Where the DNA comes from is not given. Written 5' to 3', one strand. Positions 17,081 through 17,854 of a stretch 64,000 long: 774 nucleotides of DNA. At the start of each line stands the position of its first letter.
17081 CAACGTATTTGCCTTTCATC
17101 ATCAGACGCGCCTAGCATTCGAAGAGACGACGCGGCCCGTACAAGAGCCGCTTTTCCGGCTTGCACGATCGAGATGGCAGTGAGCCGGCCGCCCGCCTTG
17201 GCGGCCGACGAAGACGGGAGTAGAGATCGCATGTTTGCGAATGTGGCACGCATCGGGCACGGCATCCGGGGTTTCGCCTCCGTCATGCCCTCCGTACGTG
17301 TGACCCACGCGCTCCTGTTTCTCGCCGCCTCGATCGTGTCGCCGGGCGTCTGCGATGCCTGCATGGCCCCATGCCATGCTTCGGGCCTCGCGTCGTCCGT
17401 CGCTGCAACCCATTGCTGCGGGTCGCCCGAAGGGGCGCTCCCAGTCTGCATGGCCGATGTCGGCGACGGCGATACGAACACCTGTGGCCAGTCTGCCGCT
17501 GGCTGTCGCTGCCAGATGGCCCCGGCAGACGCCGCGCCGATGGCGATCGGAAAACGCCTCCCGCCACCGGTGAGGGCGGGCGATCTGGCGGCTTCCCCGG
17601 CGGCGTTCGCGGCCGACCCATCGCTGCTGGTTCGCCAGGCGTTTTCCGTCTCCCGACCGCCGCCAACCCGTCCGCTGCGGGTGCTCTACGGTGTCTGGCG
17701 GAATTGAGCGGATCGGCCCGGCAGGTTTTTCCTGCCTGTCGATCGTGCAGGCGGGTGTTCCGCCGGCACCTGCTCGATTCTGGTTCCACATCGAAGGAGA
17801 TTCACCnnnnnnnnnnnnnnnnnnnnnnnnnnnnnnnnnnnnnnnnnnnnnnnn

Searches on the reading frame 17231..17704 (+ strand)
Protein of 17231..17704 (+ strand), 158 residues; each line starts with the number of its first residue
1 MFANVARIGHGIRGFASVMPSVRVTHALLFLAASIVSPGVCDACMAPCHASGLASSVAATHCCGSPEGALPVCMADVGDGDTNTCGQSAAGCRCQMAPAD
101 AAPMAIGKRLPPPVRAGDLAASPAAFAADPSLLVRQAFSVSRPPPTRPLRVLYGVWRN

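Call 36: find_homologous_proteins(query=A2, max_evalue=0.01)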
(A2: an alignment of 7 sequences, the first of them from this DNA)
Query A2 (7 sequences) (158 aa, profile of the alignment): 134 proteins with E <= 0.01 among 8000 candidates; the best 120 are listed.
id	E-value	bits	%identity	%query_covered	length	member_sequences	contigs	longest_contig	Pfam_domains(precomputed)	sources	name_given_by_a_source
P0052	1.1e-43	168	95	100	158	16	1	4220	-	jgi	-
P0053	2.1e-40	157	31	65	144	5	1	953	-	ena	-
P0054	9.8e-40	155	79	9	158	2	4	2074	-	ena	-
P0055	8.6e-38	148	79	9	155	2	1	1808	-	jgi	-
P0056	2.0e-35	141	34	58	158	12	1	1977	-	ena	-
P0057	1.4e-31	128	34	42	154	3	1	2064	-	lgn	-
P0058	1.4e-31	128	34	42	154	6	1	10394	-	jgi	jgi:hypothetical protein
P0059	4.3e-31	127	32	56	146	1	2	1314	-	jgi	-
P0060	6.4e-31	126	31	76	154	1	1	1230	-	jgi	-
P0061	1.2e-30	125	35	42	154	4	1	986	-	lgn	-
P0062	1.2e-30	125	79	9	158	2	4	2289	-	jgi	-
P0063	2.3e-30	124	34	42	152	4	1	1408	-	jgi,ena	jgi:hypothetical protein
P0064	2.4e-30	124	33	81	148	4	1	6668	-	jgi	-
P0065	2.4e-30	124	34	42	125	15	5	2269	-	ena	-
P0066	5.5e-30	123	33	58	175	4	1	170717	-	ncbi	-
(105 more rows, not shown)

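Call 37: find_encoding_contigs(protein=P0052, flank=5000, max_places=4)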
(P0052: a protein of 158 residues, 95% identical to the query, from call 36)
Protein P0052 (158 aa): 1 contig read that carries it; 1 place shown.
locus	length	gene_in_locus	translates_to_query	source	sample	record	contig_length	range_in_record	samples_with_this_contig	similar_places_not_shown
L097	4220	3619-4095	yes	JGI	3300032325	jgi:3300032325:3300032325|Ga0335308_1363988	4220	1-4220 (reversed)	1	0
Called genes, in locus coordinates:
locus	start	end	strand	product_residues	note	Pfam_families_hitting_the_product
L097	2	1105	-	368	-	?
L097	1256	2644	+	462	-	PF02589:LUD_dom, PF13187:Fer4_9 (faint), PF13484:Fer4_16 (faint), PF12797:Fer4_2 (faint), PF13237:Fer4_10 (faint), PF00037:Fer4 (faint), PF12838:Fer4_7 (weak), PF13183:Fer4_8, +3 more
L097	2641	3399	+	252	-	PF02589:LUD_dom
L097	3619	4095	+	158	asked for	-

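Call 38: find_encoding_contigs(protein=P0066, flank=10000, max_places=2)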
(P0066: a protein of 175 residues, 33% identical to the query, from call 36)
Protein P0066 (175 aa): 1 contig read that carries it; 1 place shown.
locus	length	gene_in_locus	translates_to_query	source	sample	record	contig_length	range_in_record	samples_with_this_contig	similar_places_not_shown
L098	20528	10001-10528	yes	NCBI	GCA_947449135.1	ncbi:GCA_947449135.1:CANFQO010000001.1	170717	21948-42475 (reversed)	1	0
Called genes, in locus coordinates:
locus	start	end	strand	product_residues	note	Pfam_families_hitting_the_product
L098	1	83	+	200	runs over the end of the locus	-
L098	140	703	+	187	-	-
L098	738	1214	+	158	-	PF08819:DUF1802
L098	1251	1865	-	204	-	-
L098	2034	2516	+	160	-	PF01202:SKI (weak), PF13671:AAA_33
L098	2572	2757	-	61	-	-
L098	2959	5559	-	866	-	PF00270:DEAD, PF00271:Helicase_C, PF21010:HA2_C (weak), PF08482:HrpB_C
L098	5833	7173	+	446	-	PF13360:PQQ_2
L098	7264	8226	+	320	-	PF07963:N_methyl (weak), PF07596:SBP_bac_10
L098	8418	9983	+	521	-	PF00270:DEAD, PF04851:ResIII, PF00271:Helicase_C, PF25399:DeaD_dimer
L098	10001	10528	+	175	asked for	-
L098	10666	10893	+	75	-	-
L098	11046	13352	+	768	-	PF04945:YHS, PF19335:HMBD, PF00122:E1-E2_ATPase, PF00702:Hydrolase, PF08282:Hydrolase_3 (faint)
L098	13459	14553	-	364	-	PF00724:Oxidored_FMN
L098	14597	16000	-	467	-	PF00270:DEAD, PF04851:ResIII, PF00271:Helicase_C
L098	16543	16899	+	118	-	-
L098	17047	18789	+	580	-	PF02310:B12-binding (weak), PF04055:Radical_SAM, PF13282:DUF4070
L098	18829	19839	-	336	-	PF18301:preATP-grasp_3, PF02655:ATP-grasp_3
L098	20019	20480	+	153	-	PF00188:CAP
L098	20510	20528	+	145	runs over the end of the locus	PF00892:EamA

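Call 46: find_related_loci(query=A5, collection=metagenome_contigs, flank=8000)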
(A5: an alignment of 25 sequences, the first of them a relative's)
Query A5 (162 aa) in metagenome_contigs; peptide patterns used: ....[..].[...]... (x = any residue, [..] = any of these).
278 stretches matched a pattern; 166 encode a relative of the query (tblastn E <= 1e-3); the best 80 are kept; 80 distinct loci.
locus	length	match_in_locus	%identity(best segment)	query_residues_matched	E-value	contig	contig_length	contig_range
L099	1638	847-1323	68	4-162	9e-73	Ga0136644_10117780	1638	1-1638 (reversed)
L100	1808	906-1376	69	6-162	3e-71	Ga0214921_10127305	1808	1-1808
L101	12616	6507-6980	65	5-162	1e-62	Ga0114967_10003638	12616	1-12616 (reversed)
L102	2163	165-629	64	7-162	1e-61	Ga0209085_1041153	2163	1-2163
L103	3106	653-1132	62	2-162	1e-59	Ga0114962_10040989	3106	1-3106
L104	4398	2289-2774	64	4-162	2e-54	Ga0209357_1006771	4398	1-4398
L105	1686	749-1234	62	4-162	1e-54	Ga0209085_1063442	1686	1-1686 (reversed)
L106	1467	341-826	62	4-162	5e-55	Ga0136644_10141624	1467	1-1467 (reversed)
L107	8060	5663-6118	58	2-162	7e-53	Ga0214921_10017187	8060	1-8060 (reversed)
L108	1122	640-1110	55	3-162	2e-52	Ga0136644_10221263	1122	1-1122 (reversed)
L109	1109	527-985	54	1-162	3e-52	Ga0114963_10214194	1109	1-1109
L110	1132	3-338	63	51-162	7e-44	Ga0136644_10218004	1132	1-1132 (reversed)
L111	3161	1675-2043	50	7-162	3e-39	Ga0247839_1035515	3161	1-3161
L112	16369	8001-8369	50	7-162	3e-39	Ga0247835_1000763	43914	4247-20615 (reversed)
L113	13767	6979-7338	47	13-162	8e-35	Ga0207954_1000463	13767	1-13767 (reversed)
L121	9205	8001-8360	45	13-162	1e-32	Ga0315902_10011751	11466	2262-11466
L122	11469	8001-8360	45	13-162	1e-32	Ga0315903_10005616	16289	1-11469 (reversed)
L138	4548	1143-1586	43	11-162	1e-26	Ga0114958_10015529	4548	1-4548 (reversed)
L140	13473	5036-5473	43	9-162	5e-26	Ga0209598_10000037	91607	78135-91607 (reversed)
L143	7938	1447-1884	41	8-162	5e-24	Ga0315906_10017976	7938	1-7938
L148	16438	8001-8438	38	8-162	2e-21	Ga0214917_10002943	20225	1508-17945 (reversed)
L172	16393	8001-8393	33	1-162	2e-15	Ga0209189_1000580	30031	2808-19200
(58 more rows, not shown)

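Call 54: predict_structure(alignment_id=A4)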
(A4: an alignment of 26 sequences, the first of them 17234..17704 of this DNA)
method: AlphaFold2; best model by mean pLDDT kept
length: 157 residues; sequences in the alignment: 26
mean_pLDDT: 52.2   pTM: 0.23
mean pLDDT of the five models: 52.2, 51.6, 48.4, 48.1, 46.8
residues with pLDDT >= 90: 1; 70-90: 13; 50-70: 54; < 50: 89
segments of 3 or more residues with pLDDT < 50: 1-3, 7-13, 50-75, 77-109, 117-121, 123-125, 154-157
pLDDT, mean of each block of 10 residues (from residue 1): 47 56 86 65 49 42 40 42 44 42 48 53 52 61 59 46
secondary structure, 60 per line:
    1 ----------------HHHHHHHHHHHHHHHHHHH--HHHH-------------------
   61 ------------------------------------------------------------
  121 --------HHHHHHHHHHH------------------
elements in order: H17-35 H38-41 H129-139

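Call 67: search_protein_families(library=pfam, proteins=[L172:8660-9877:+, L138:2195-3244:+, L121:6980-7768:+, L140:8507-9355:+, L148:12452-12976:+, L143:2323-3102:+, L098:11046-13352:+, L122:3108-6983:+], max_evalue=0.001)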
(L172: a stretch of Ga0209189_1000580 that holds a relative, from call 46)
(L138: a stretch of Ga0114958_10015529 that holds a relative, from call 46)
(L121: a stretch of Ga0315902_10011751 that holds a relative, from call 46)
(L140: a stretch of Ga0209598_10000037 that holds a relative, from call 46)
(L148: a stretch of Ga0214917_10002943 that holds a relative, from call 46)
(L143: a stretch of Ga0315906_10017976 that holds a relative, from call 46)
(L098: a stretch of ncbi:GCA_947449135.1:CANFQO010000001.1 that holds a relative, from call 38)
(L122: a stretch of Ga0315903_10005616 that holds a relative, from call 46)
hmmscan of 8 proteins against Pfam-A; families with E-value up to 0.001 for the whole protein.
L172:8660-9877:+ (405 aa): 1 family
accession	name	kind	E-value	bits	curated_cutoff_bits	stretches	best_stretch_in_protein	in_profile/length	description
PF00724.26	Oxidored_FMN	-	1.9e-75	254.7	27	1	50-378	4-340/342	NADH:flavin oxidoreductase / NADH oxidase family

L138:2195-3244:+ (349 aa): 1 family
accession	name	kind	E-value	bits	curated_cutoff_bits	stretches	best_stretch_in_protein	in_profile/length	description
PF01544.23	CorA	-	7.4e-45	153.9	27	1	100-343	42-290/292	CorA-like Mg2+ transporter protein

L121:6980-7768:+ (262 aa): 1 family
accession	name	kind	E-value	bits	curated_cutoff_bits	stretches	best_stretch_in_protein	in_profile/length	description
PF14023.12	Bestrophin-like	-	8.3e-11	42.3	32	1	17-243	5-226/232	Bestrophin-like domain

L140:8507-9355:+ (282 aa): 1 family
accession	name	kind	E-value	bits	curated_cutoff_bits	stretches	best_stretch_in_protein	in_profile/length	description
PF14023.12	Bestrophin-like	-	9.6e-34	117.4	32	1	62-255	32-230/232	Bestrophin-like domain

L148:12452-12976:+ (174 aa): 0 families

L143:2323-3102:+ (259 aa): 1 family
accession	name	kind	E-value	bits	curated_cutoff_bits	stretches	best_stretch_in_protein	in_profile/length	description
PF03942.20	DTW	-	8e-31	107.8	33.7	1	33-216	2-190/195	DTW domain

L098:11046-13352:+ (768 aa): 6 families
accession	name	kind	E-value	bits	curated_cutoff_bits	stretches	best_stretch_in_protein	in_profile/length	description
PF00122.25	E1-E2_ATPase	-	3e-56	190.2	28.1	1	249-430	2-180/181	E1-E2 ATPase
PF00702.32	Hydrolase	-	8e-37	127.9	26.4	1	447-665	1-191/191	haloacid dehalogenase-like hydrolase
PF19335.5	HMBD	-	1.1e-11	44.9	23.6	1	64-90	2-28/28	Heavy metal binding domain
PF04945.19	YHS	-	9.9e-09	35.5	30.3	1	3-38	2-37/47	YHS domain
PF08282.18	Hydrolase_3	-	4.3e-07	30.4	20.9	1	633-697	191-255/255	haloacid dehalogenase-like hydrolase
PF12710.13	HAD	-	0.00054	20.9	27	0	589-661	88-188/189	haloacid dehalogenase-like hydrolase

L122:3108-6983:+ (1291 aa): 0 families

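Call 68: search_protein_families(library=ncbifam, proteins=[L098:11046-13352:+, L140:6006-8321:+], max_evalue=1e-20)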
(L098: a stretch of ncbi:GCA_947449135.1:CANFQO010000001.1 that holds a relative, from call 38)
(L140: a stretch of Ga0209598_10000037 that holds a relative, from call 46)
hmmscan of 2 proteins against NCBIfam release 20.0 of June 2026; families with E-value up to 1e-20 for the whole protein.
L098:11046-13352:+ (768 aa): 18 families
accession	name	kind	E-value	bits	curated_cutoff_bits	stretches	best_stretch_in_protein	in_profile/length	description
NF007952.0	PRK10671.1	equivalog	2e-194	648.2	1316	1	107-763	186-833/838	copper-exporting P-type ATPase CopA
TIGR01525.1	ATPase-IB_hvy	subfamily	7.2e-192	639.2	346.25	1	176-761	1-560/560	heavy metal translocating P-type ATPase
TIGR01511.1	ATPase-IB1_Cu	subfamily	5.8e-178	593.1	397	1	157-762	1-542/542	copper-translocating P-type ATPase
TIGR01512.1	ATPase-IB2_Cd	subfamily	2.1e-124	416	313.5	2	216-538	19-305/494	cadmium family heavy metal-translocating P-type ATPase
NF008262.1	PRK11033.1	equivalog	1.2e-114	384.3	1005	1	217-721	197-695/731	zinc/cadmium/mercury/lead-transporting ATPase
NF033775.1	P_type_ZntA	exception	5.5e-106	355.6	1240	1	217-762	202-729/732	Zn(II)/Cd(II)/Pb(II) translocating P-type ATPase ZntA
TIGR01494.1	ATPase_P-type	subfamily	1.1e-91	307.7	62.3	1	220-729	1-464/478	HAD-IC family P-type ATPase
TIGR01497.1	kdpB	equivalog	3.7e-60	203.8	527.9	1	225-697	77-560/675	potassium-transporting ATPase subunit KdpB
TIGR01647.1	ATPase-IIIA_H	equivalog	1.7e-59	201.8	615.5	1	215-624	55-483/755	plasma-membrane proton-efflux P-type ATPase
NF010609.0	PRK14010.1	equivalog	3.5e-53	180.8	1323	1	197-683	47-541/673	K(+)-transporting ATPase subunit B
TIGR01517.1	ATPase-IIB_Ca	equivalog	1.3e-46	159.3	507.05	1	255-483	159-396/882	calcium-translocating P-type ATPase, PMCA-type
TIGR01522.1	ATPase-IIA2_Ca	equivalog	1.3e-44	152.2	798.3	0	628-736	570-674/854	calcium-transporting P-type ATPase, PMR1-type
TIGR01657.1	P-ATPase-V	hypoth_equivalog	2.4e-35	121.4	618.25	0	626-706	783-861/1055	ATP13A2 family polyamine export P-type ATPase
TIGR01116.1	ATPase-IIA1_Ca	equivalog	5.8e-35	120.6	703.4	1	571-713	454-611/799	calcium-translocating P-type ATPase, SERCA-type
TIGR01106.1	ATPase-IIC_X-K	subfamily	1.2e-34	119.4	946.1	0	627-718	665-757/997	Na,H/K antiporter P-type ATPase subunit alpha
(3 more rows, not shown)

L140:6006-8321:+ (772 aa): 18 families
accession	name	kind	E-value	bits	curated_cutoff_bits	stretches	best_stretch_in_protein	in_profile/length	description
TIGR01525.1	ATPase-IB_hvy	subfamily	5.4e-195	649.5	346.25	1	180-765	1-560/560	heavy metal translocating P-type ATPase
NF007952.0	PRK10671.1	equivalog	2.4e-192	641.3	1316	1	112-766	187-832/838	copper-exporting P-type ATPase CopA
TIGR01511.1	ATPase-IB1_Cu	subfamily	2.2e-180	601.1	397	1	161-766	1-542/542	copper-translocating P-type ATPase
TIGR01512.1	ATPase-IB2_Cd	subfamily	8.2e-128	427.2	313.5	2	220-541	19-304/494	cadmium family heavy metal-translocating P-type ATPase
NF008262.1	PRK11033.1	equivalog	4.7e-117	392.3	1005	1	221-766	197-728/731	zinc/cadmium/mercury/lead-transporting ATPase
NF033775.1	P_type_ZntA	exception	1e-107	361.3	1240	1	221-766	202-729/732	Zn(II)/Cd(II)/Pb(II) translocating P-type ATPase ZntA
TIGR01494.1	ATPase_P-type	subfamily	3.7e-91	305.9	62.3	1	224-733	1-464/478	HAD-IC family P-type ATPase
TIGR01647.1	ATPase-IIIA_H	equivalog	5.1e-61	206.8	615.5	1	219-497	55-334/755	plasma-membrane proton-efflux P-type ATPase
TIGR01497.1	kdpB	equivalog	3.3e-58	197.3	527.9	1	234-699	82-558/675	potassium-transporting ATPase subunit KdpB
NF010609.0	PRK14010.1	equivalog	1.5e-50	172.1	1323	1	233-687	80-541/673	K(+)-transporting ATPase subunit B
TIGR01517.1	ATPase-IIB_Ca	equivalog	3.4e-49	167.8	507.05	1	259-474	159-383/882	calcium-translocating P-type ATPase, PMCA-type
TIGR01522.1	ATPase-IIA2_Ca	equivalog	5e-47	160.2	798.3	0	633-725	571-664/854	calcium-transporting P-type ATPase, PMR1-type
TIGR01116.1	ATPase-IIA1_Ca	equivalog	1.3e-36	126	703.4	1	576-721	455-615/799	calcium-translocating P-type ATPase, SERCA-type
TIGR01657.1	P-ATPase-V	hypoth_equivalog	9.6e-36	122.7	618.25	0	631-734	784-884/1055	ATP13A2 family polyamine export P-type ATPase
NF011702.0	PRK15122.1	subfamily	4.9e-34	117.4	975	0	633-722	625-714/907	magnesium-translocating P-type ATPase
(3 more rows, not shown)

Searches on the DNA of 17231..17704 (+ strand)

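Call 77: search_rna_families(sources=[L126, L100, L141, L166, L105], threshold=evalue, max_evalue=1)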
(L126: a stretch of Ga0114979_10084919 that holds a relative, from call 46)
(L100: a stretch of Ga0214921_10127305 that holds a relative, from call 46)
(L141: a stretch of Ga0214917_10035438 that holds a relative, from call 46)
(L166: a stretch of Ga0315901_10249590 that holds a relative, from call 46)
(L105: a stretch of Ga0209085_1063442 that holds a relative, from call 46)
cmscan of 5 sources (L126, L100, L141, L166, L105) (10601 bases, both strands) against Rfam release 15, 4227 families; matches with E-value up to 1: 1.
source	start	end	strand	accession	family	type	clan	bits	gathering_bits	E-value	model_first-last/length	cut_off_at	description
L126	1261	1344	-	RF01686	Acido-1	Gene; sRNA;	-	26.3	50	0.11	1-64/64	no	Acido-1 RNA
